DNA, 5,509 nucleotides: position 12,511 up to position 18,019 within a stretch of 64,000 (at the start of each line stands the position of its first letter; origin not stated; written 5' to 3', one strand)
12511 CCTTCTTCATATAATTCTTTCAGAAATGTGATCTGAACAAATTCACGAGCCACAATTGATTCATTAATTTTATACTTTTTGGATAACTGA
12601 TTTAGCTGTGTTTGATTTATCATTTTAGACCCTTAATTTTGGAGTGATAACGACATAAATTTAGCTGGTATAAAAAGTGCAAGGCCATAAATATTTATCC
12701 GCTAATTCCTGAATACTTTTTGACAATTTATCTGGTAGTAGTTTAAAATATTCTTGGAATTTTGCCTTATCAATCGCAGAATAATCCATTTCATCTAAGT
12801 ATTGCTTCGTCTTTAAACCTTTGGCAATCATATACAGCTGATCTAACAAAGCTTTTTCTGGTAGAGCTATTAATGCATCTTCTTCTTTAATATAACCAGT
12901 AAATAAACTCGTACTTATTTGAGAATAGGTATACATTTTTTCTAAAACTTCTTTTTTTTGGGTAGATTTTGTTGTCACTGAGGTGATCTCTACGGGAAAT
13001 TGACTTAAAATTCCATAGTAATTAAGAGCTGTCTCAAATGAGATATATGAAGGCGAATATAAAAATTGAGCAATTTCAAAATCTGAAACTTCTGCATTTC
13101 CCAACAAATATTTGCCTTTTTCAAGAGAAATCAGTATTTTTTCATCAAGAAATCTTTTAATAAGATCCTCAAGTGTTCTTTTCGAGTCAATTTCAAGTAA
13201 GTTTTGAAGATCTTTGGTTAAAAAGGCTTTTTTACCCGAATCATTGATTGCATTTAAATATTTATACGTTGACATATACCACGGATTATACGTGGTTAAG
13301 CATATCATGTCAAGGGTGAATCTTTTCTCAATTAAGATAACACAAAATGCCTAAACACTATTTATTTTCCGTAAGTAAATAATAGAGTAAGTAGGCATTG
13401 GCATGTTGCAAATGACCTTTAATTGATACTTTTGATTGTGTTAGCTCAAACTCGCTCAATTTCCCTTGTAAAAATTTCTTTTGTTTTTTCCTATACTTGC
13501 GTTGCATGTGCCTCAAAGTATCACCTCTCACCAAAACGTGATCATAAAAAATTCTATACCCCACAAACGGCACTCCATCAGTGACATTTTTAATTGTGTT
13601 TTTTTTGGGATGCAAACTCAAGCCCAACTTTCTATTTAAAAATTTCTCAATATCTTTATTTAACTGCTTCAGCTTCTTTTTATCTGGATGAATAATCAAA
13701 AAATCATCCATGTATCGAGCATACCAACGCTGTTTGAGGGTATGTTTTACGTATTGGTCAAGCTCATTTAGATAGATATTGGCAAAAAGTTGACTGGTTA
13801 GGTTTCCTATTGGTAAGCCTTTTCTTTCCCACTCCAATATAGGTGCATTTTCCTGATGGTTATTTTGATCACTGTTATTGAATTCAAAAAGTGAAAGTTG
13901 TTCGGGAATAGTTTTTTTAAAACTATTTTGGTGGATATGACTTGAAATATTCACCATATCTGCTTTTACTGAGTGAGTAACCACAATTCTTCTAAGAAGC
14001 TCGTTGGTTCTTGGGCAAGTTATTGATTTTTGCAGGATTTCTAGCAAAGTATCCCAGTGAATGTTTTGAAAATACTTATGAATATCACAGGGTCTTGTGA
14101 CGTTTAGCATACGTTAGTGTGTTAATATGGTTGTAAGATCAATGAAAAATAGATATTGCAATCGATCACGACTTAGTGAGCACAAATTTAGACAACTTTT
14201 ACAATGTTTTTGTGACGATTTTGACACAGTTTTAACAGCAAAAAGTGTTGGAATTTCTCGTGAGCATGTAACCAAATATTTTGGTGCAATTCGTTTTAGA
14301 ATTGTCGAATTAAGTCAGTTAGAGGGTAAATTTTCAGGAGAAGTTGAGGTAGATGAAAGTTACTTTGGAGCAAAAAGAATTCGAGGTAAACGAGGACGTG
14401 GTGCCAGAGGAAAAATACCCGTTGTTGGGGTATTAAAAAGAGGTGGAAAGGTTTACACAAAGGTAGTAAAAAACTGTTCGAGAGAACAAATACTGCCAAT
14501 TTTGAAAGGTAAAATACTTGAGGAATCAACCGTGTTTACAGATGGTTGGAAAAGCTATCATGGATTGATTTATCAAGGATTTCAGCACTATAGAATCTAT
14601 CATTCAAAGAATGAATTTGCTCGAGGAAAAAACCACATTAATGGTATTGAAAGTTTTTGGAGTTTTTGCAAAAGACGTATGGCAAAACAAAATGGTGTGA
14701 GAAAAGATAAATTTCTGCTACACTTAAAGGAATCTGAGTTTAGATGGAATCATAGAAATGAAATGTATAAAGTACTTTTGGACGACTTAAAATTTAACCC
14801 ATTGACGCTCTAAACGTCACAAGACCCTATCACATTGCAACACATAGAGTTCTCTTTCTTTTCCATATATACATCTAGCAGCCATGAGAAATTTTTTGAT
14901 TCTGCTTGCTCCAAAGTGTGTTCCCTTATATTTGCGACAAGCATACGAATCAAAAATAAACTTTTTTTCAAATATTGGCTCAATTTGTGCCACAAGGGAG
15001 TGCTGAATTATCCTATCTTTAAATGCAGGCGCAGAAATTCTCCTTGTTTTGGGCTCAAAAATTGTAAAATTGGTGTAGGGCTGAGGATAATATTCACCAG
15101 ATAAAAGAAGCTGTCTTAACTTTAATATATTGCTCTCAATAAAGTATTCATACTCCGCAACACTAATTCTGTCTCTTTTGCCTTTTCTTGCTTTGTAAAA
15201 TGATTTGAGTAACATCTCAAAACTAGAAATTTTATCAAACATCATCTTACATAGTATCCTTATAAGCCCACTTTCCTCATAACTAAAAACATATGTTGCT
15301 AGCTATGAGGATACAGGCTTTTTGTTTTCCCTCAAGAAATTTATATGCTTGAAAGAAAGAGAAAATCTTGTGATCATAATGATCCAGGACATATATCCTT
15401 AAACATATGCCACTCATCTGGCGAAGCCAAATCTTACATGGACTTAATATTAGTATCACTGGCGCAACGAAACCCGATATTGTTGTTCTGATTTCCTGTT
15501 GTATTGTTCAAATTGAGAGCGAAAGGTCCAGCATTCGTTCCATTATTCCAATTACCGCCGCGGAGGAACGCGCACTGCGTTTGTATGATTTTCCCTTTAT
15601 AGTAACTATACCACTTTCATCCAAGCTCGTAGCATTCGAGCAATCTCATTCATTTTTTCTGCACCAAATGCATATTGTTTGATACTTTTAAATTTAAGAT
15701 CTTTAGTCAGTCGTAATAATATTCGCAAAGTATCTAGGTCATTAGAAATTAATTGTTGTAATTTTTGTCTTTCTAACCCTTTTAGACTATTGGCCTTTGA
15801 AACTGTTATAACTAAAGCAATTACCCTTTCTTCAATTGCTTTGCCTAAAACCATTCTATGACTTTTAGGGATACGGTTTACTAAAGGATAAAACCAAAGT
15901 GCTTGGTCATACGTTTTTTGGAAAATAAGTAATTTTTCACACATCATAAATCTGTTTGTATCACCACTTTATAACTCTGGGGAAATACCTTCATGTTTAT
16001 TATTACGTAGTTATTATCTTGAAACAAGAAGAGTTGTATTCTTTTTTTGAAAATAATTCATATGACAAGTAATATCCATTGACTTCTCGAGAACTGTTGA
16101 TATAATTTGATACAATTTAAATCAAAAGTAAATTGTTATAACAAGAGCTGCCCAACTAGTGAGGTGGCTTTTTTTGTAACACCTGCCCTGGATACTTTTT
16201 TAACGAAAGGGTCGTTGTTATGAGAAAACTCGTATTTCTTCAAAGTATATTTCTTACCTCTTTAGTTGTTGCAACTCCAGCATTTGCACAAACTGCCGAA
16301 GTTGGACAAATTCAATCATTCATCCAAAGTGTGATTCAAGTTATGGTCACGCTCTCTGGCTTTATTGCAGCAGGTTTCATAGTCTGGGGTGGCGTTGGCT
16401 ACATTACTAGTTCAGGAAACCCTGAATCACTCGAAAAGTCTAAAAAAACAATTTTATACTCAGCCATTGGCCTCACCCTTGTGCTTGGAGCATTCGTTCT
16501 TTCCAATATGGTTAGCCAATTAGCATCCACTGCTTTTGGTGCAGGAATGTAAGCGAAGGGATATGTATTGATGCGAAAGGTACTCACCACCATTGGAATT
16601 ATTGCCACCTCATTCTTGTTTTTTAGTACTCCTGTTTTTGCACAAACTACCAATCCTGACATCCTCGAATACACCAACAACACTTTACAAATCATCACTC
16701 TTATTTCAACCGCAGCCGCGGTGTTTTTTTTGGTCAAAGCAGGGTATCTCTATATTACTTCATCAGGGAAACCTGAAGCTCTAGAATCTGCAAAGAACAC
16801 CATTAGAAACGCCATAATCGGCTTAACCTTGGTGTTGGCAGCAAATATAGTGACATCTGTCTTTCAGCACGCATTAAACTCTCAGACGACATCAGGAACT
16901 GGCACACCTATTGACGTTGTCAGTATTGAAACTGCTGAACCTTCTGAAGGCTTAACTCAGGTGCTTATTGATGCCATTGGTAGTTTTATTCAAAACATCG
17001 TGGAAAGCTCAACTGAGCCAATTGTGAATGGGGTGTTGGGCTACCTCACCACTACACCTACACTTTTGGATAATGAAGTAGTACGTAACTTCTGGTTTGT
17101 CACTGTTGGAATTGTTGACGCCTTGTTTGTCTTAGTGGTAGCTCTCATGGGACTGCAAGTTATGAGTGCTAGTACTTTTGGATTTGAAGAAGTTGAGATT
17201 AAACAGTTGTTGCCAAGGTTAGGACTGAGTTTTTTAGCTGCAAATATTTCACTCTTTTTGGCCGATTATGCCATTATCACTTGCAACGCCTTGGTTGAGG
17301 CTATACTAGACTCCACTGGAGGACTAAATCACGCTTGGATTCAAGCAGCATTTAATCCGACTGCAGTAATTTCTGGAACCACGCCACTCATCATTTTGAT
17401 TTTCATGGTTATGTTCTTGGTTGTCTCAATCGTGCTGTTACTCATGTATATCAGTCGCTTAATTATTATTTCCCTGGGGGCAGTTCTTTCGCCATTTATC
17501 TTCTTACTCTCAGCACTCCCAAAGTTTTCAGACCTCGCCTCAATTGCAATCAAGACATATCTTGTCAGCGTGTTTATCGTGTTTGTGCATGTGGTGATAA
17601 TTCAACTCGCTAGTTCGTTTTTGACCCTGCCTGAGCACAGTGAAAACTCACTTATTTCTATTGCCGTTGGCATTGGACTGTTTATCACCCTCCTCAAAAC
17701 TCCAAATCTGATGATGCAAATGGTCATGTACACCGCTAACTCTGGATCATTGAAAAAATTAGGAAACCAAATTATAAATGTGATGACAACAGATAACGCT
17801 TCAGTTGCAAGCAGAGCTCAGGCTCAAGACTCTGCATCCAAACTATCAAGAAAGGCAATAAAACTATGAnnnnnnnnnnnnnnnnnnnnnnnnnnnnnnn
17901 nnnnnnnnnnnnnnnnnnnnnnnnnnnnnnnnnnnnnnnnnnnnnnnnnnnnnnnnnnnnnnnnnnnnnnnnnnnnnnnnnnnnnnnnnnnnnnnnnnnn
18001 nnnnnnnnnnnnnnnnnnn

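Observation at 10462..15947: Diversity-generating retroelement with a clean adenine-mutagenesis signature between TR (15455-15572) and VR (10462-10579)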

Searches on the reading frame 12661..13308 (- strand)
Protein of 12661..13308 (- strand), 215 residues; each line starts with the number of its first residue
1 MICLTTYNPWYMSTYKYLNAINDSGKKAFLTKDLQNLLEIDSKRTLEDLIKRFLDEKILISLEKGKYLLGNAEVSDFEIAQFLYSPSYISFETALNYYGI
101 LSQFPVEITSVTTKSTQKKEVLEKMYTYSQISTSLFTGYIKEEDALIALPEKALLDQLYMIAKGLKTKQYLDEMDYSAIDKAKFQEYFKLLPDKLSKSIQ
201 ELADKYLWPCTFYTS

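Call 8: search_protein_families(library=pfam, proteins=[window:12661-13308:-], max_evalue=0.01)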
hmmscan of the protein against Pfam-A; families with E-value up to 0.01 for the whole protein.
window:12661-13308:- (215 aa): 0 families

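Call 17: search_protein_families(library=ncbifam, proteins=[window:12661-13308:-], max_evalue=0.01)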
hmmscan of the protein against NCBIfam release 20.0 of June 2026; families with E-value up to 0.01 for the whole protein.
window:12661-13308:- (215 aa): 1 family
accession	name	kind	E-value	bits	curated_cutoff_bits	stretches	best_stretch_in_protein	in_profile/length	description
NF047376.1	TAA_AbiEi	equivalog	5.1e-13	49.1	150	1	15-117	7-116/172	type IV toxin-antitoxin system AbiEi family antitoxin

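Call 92: search_protein_families(library=padloc, proteins=[window:12661-13308:-], max_evalue=0.001)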
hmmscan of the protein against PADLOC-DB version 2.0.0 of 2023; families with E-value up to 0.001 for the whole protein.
window:12661-13308:- (215 aa): 15 families
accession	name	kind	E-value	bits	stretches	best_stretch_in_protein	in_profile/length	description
PDLC02241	AbiEi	-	2.7e-28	97.1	1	31-198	17-190/199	AbiEi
PDLC02272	AbiEi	-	9.5e-25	85.6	1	50-174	33-159/200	AbiEi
PDLC02230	AbiEi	-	1.3e-23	81.8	1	42-176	15-159/192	AbiEi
PDLC02267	AbiEi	-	1.7e-23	81.4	1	15-160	7-154/252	AbiEi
PDLC02255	AbiEi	-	7.7e-18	62.7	1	18-186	5-166/186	AbiEi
PDLC02240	AbiEi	-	7.3e-16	56.3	1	26-167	15-168/216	AbiEi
PDLC02232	AbiEi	-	5e-14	50.6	1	15-115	7-113/177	AbiEi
PDLC02274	AbiEi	-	3.1e-12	44.6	1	31-159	20-160/217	AbiEi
PDLC02269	AbiEi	-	6.4e-10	36.8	1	27-158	11-144/251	AbiEi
PDLC02287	AbiEi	-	9.4e-09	33.2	1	27-162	11-148/253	AbiEi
PDLC02225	AbiEi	-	4.6e-08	31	1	47-137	32-119/198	AbiEi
PDLC02276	AbiEi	-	5.6e-06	24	1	19-157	8-156/270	AbiEi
PDLC02237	AbiEi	-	0.00018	19.2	1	41-125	44-131/285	AbiEi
PDLC02270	AbiEi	-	0.00033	17.8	1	26-137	10-129/265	AbiEi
PDLC02271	AbiEi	-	0.00045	17.5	1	23-128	18-130/263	AbiEi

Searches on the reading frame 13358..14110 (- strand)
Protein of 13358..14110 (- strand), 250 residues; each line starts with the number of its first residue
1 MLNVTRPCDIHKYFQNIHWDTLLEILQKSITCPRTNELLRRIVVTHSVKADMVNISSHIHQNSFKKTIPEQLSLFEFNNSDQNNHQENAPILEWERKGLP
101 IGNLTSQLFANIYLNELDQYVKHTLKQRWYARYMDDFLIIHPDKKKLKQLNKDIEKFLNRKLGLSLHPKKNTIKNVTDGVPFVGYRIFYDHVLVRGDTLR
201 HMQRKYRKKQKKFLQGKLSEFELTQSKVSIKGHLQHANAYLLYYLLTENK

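Call 8: search_protein_families(library=pfam, proteins=[window:13358-14110:-], max_evalue=0.01)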
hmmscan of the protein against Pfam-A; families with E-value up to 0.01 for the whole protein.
window:13358-14110:- (250 aa): 1 family
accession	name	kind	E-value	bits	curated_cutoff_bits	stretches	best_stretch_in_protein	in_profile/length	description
PF00078.32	RVT_1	-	3.2e-16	60.1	29.6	1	9-187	74-205/205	Reverse transcriptase (RNA-dependent DNA polymerase)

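Call 92: search_protein_families(library=padloc, proteins=[window:13358-14110:-], max_evalue=0.001)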
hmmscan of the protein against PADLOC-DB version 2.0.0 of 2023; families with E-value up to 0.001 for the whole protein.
window:13358-14110:- (250 aa): 64 families (the best 25 are shown)
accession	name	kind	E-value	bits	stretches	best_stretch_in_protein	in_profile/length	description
PDLC03754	RT_UG17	-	1.3e-25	88.1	1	8-220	133-303/429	DRT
PDLC01136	RT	-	5.6e-25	86.3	1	8-188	134-259/263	RT (reverse transcriptase)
PDLC03779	RT_UG4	-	3.3e-24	83.6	1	94-211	168-282/307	DRT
PDLC03764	RT_UG26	-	9e-23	78.6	1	62-238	149-321/398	DRT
PDLC02063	Cas1_IIIb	-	7.5e-22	75.6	1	95-223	187-313/617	-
PDLC03780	RT_UG5-nitrilase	-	8.4e-19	65.5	1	9-178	193-313/907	DRT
PDLC03778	RT_UG39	-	2e-17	61.4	1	8-172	206-366/541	DRT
PDLC03757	Drt2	-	3.5e-17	60.6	1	8-212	202-407/502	DRT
PDLC03768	Drt3a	-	6.2e-17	60.2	1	94-212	179-288/411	DRT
PDLC01607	RT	-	7.1e-16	56.8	1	9-186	48-160/161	"CAS-I,CAS-II,CAS-III,CAS-IV,CAS-V,CAS-VI; acquisition_associated"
PDLC03759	RT_UG21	-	1.5e-15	55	1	9-174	148-265/503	DRT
PDLC03775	RT_UG36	-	3.5e-15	53.9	1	61-173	163-266/557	DRT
PDLC03774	RT_UG35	-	6.2e-15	52.5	1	97-178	511-590/938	DRT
PDLC02175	Drt3a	-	9.6e-15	52.7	1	95-177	157-237/417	-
PDLC03773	RT_UG34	-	4.6e-14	50.2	1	52-176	177-289/512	DRT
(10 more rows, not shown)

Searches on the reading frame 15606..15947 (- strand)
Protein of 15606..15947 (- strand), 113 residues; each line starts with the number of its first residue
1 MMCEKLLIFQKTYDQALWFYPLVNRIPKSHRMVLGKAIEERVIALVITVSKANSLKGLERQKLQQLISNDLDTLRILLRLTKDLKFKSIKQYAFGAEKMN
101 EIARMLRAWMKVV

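Call 8: search_protein_families(library=pfam, proteins=[window:15606-15947:-], max_evalue=0.01)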
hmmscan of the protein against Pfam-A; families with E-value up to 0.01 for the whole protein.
window:15606-15947:- (113 aa): 2 families
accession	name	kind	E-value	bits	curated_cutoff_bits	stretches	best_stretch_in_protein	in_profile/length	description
PF22296.2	bAvd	-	1.7e-17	64.3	40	1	6-112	1-106/107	bAvd-like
PF05635.17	23S_rRNA_IVP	-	0.002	18.8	33.8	1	4-107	1-105/106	23S rRNA-intervening sequence protein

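Call 17: search_protein_families(library=ncbifam, proteins=[window:15606-15947:-], max_evalue=0.01)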
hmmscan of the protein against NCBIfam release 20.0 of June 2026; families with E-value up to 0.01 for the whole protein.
window:15606-15947:- (113 aa): 1 family
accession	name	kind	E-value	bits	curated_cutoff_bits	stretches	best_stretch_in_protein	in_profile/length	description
NF033474.1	DivGenRetAVD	equivalog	1.9e-20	73.1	80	1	6-111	1-104/104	diversity-generating retroelement protein Avd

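Call 21: find_encoding_contigs(protein=window:15606-15947:-, flank=10000, max_places=10)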
Protein window:15606-15947:- (113 aa): 24 contigs read that carry it; 3 places shown.
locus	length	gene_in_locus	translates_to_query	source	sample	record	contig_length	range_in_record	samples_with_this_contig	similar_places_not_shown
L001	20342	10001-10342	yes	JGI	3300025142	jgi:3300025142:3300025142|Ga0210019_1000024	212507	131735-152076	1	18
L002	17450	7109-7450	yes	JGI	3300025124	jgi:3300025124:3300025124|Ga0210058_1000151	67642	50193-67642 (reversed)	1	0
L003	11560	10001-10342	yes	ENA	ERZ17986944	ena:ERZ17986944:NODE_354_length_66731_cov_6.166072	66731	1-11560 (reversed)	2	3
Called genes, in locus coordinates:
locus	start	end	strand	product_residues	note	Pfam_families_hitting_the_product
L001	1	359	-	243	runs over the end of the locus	PF01026:TatD_DNase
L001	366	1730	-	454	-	-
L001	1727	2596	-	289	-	PF28083:QatB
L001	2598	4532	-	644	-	PF07693:KAP_NTPase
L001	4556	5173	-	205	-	PF01551:Peptidase_M23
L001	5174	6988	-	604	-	PF01935:DUF87, PF12846:AAA_10, PF19044:P-loop_TraG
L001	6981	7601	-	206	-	PF26593:TraC-like (weak)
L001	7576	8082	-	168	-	PF12666:PrgI (weak)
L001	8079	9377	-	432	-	PF18895:T4SS_pilin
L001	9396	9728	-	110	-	PF04956:TrbC, PF18895:T4SS_pilin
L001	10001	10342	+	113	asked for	PF22296:bAvd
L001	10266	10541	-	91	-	-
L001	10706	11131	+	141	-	-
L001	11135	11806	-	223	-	PF12762:DDE_Tnp_IS1595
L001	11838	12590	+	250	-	PF00078:RVT_1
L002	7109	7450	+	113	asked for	PF22296:bAvd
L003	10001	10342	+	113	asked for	PF22296:bAvd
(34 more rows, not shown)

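Call 92: search_protein_families(library=padloc, proteins=[window:15606-15947:-], max_evalue=0.001)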
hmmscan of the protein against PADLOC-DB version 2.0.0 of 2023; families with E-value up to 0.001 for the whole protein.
window:15606-15947:- (113 aa): 0 families

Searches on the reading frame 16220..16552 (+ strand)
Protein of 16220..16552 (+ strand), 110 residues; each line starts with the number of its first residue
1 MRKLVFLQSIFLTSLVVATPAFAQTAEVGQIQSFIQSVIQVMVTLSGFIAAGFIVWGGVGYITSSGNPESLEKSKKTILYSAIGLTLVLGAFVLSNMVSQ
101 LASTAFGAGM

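Call 19: search_protein_families(library=pfam, proteins=[window:16220-16552:+], max_evalue=0.01)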
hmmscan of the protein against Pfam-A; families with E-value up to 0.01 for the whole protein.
window:16220-16552:+ (110 aa): 2 families
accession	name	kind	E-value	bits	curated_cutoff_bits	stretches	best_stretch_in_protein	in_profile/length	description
PF18895.5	T4SS_pilin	-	8.5e-11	42.2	26.6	1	28-97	2-70/71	Type IV secretion system pilin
PF04956.18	TrbC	-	2.1e-08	34.7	27.9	1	3-94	10-94/98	TrbC/VIRB2 pilin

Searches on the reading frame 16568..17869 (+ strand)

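Call 19: search_protein_families(library=pfam, proteins=[window:16568-17869:+], max_evalue=0.01)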
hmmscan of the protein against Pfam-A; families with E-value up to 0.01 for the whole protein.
window:16568-17869:+ (433 aa): 2 families
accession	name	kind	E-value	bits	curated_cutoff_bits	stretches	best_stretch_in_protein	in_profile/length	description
PF18895.5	T4SS_pilin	-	1.8e-11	44.4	26.6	1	35-99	8-71/71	Type IV secretion system pilin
PF19597.4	TrbL_4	-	0.00057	19.8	27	1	129-404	4-266/276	Conjugal transfer protein TrbL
